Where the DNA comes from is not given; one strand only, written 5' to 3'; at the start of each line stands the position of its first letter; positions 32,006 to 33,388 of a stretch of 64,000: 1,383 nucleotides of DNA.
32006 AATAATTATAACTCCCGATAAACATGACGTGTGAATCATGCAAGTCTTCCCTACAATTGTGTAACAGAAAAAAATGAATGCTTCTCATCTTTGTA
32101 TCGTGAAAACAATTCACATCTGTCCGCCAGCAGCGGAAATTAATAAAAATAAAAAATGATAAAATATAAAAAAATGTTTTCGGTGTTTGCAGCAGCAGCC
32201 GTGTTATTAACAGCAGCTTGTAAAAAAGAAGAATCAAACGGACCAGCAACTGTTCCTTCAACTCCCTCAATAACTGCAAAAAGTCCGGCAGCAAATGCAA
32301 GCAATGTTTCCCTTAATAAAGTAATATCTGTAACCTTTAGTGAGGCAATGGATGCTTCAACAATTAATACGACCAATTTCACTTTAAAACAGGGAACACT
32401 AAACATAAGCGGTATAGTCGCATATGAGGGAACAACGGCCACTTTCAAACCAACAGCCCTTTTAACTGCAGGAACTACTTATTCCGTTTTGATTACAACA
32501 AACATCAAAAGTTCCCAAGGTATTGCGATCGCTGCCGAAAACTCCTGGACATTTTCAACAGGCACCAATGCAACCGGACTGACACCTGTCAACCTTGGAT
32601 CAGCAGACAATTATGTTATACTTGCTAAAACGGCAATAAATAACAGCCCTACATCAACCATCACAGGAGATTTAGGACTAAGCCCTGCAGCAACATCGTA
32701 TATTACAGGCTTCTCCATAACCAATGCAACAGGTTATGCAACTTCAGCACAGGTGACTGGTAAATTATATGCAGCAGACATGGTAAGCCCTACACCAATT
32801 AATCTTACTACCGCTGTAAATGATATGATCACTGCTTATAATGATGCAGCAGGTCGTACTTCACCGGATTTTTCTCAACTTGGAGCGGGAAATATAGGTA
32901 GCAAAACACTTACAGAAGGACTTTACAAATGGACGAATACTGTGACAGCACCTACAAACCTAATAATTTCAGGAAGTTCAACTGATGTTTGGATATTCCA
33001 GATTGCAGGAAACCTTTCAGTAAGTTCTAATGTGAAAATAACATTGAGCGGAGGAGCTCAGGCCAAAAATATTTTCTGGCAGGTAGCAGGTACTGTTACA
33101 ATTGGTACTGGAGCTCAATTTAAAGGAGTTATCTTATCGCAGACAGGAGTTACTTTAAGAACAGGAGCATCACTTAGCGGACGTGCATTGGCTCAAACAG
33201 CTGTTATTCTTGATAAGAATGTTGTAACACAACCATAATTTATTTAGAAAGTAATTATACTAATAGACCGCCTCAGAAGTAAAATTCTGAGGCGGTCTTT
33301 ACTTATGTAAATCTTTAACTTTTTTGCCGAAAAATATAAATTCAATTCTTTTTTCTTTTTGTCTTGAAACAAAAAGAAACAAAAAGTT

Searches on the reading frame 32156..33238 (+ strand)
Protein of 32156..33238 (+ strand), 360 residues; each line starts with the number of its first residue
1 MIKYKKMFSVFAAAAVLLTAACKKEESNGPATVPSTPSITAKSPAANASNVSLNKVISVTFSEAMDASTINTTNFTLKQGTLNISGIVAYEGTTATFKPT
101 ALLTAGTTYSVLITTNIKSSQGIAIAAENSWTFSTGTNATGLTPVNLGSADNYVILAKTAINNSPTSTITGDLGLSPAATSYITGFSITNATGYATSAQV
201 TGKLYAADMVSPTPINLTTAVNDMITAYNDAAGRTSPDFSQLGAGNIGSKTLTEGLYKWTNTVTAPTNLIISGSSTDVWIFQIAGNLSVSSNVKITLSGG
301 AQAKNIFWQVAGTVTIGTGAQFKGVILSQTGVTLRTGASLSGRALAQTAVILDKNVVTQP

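Call 13: search_protein_families(library=pfam, proteins=[window:32156-33238:+], max_evalue=0.01)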
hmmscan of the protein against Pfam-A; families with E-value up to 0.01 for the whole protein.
window:32156-33238:+ (360 aa): 2 families
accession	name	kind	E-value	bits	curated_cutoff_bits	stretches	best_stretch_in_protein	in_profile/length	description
PF11999.13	Ice_binding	-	6.9e-72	241.9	28.7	1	155-358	1-208/208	Ice-binding-like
PF13205.12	Big_5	-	7e-20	72.2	23.6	1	36-135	4-105/105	Bacterial Ig-like domain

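Call 28: find_encoding_contigs(protein=window:32156-33238:+, flank=3000, max_places=6)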
Protein window:32156-33238:+ (360 aa): 1 contig read that carries it; 1 place shown.
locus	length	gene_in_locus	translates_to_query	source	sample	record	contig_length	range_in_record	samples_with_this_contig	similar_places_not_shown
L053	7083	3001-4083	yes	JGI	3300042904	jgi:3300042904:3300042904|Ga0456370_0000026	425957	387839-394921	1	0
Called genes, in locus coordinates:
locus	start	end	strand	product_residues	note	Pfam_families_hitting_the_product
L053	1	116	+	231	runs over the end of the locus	PF00027:cNMP_binding, PF13545:HTH_Crp_2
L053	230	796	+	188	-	PF00027:cNMP_binding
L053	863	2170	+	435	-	PF13347:MFS_2 (faint), PF07690:MFS_1, PF00083:Sugar_tr (weak), PF07690:MFS_1, PF00083:Sugar_tr (weak), PF12832:MFS_1_like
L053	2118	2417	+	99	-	PF00581:Rhodanese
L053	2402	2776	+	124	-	PF02635:DsrE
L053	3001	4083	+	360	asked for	PF13205:Big_5, PF11999:Ice_binding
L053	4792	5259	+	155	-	PF00196:GerE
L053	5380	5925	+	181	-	PF13858:DUF4199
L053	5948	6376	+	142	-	-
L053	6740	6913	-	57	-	-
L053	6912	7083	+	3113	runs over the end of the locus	PF18911:PKD_4 (weak), PF19406:PKD_5, PF00801:PKD (weak), PF18911:PKD_4, PF18911:PKD_4, PF00801:PKD, PF18911:PKD_4, PF18911:PKD_4, +2 more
